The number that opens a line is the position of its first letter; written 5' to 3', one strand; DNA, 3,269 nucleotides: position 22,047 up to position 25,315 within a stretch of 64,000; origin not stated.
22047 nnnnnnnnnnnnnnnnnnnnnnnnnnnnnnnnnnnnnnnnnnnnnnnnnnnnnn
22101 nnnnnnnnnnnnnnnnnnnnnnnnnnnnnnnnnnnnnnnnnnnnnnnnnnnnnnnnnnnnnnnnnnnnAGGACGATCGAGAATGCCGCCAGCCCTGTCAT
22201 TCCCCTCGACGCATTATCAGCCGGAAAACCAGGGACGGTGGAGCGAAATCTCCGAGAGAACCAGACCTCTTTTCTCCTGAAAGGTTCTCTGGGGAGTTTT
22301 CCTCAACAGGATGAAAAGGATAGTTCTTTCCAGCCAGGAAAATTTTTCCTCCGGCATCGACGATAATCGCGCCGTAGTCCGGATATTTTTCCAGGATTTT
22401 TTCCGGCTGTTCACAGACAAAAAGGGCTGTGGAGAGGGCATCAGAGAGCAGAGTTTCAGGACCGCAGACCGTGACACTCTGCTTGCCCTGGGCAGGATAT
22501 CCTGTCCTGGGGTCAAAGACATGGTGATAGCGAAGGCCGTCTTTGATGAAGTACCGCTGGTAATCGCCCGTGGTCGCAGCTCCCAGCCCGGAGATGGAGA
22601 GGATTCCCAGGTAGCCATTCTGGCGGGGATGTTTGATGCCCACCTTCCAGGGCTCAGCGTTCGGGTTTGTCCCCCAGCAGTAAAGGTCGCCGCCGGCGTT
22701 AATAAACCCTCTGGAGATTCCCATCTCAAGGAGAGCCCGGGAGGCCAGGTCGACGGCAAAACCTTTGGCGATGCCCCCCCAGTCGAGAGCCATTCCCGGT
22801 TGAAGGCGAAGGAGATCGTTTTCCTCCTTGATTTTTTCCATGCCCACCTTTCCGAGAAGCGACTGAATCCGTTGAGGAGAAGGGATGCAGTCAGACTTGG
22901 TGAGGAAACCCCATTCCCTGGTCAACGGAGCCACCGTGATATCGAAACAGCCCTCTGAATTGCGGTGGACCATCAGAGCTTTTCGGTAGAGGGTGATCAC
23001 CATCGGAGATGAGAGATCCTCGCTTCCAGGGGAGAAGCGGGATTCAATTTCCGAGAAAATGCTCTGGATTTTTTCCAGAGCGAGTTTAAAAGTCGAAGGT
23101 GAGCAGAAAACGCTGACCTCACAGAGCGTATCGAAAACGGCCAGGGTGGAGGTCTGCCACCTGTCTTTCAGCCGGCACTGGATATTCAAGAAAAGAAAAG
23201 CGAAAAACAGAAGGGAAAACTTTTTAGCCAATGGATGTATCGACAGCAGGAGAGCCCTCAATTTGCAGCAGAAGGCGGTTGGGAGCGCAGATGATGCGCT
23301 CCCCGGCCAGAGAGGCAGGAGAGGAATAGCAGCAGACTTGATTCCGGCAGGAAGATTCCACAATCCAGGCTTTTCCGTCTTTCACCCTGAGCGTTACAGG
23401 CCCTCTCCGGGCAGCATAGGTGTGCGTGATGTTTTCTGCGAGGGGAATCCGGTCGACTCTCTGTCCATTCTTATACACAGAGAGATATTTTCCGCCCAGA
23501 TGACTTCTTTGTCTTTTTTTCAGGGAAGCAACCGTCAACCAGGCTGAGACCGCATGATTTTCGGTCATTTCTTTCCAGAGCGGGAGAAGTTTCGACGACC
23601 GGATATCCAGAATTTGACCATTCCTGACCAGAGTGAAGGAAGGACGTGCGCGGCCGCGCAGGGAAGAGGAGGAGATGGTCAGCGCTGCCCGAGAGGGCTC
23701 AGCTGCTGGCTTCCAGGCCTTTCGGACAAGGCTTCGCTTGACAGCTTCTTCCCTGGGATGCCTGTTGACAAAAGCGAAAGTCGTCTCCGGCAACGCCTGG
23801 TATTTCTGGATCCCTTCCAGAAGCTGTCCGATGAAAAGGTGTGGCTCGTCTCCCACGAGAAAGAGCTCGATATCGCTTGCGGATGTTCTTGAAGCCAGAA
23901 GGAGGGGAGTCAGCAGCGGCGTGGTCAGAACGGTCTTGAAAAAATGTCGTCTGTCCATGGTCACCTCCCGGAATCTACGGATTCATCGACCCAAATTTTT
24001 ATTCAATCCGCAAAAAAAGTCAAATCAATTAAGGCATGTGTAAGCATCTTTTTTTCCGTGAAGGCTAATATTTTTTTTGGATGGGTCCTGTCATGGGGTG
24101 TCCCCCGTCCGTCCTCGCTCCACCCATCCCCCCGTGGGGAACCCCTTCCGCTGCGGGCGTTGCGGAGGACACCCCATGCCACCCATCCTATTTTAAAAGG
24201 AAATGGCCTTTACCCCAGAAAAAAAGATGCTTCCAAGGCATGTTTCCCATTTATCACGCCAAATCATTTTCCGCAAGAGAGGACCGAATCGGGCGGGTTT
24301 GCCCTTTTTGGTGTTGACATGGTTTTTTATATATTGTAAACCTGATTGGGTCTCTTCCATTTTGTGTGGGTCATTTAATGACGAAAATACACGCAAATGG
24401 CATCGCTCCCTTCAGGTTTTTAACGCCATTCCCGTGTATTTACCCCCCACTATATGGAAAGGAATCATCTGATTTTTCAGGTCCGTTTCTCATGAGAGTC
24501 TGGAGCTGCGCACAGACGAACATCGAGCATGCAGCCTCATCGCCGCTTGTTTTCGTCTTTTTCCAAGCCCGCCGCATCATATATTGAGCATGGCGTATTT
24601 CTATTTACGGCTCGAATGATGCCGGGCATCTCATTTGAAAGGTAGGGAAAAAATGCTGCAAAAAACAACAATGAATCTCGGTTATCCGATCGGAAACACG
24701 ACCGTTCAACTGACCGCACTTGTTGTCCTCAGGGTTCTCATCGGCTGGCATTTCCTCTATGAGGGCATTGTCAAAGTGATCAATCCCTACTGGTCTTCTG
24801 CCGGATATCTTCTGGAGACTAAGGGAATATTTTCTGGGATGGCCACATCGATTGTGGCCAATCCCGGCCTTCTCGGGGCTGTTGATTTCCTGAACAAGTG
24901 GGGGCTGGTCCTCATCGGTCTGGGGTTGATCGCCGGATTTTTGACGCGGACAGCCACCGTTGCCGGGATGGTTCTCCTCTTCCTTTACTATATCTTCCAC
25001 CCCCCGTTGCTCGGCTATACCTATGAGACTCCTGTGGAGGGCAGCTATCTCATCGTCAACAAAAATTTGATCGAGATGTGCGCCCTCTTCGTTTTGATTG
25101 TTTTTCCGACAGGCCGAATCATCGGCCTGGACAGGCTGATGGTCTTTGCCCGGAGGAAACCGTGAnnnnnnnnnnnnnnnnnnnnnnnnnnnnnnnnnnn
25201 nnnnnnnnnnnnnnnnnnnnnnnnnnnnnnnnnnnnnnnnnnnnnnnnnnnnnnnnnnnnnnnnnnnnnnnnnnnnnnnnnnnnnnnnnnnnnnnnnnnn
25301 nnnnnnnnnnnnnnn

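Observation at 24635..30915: Oxidative glycoside-cleavage-like module built around a nucleoside-type (NupG family) transporter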

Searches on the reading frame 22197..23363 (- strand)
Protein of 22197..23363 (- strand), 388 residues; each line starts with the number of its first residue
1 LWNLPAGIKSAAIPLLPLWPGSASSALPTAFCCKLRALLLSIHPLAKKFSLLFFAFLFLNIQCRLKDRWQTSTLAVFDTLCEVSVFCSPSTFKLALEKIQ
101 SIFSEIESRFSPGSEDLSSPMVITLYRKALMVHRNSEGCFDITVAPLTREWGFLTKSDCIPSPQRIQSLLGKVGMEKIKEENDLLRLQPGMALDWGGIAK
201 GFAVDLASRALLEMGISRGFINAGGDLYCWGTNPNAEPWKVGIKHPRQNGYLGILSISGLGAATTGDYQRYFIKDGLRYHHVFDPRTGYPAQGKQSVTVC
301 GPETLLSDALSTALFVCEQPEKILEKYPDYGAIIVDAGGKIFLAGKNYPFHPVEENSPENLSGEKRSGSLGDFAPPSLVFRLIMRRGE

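Call 43: search_protein_families(library=pfam, proteins=[window:22197-23363:-], max_evalue=0.001)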
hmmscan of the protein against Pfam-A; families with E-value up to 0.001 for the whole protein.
window:22197-23363:- (388 aa): 1 family
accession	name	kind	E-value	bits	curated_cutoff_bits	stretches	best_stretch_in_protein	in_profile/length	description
PF02424.20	ApbE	-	2.9e-65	220.9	25.6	1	118-327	50-258/266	ApbE family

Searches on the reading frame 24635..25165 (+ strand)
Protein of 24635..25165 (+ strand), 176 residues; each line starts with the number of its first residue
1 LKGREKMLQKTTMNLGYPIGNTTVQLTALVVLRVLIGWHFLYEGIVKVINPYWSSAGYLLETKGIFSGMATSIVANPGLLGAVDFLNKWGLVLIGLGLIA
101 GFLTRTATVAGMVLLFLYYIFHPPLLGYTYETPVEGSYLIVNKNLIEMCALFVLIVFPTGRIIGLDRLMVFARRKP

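Call 5: search_protein_families(library=pfam, proteins=[window:24635-25165:+], max_evalue=0.01)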
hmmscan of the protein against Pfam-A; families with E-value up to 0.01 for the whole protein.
window:24635-25165:+ (176 aa): 1 family
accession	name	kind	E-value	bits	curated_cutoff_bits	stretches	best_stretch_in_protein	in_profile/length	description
PF07681.17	DoxX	-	4.4e-05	24.5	23.6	1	29-121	2-83/85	DoxX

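Call 6: search_protein_families(library=ncbifam, proteins=[window:24635-25165:+], max_evalue=0.01)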
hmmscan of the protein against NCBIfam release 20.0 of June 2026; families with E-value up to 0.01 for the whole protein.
window:24635-25165:+ (176 aa): 1 family
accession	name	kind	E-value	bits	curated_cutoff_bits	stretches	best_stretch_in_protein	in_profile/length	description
NF041179.1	TQO_large_DoxD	equivalog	0.0024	17.9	300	0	23-169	11-159/181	thiosulfate:quinone oxidoreductase large subunit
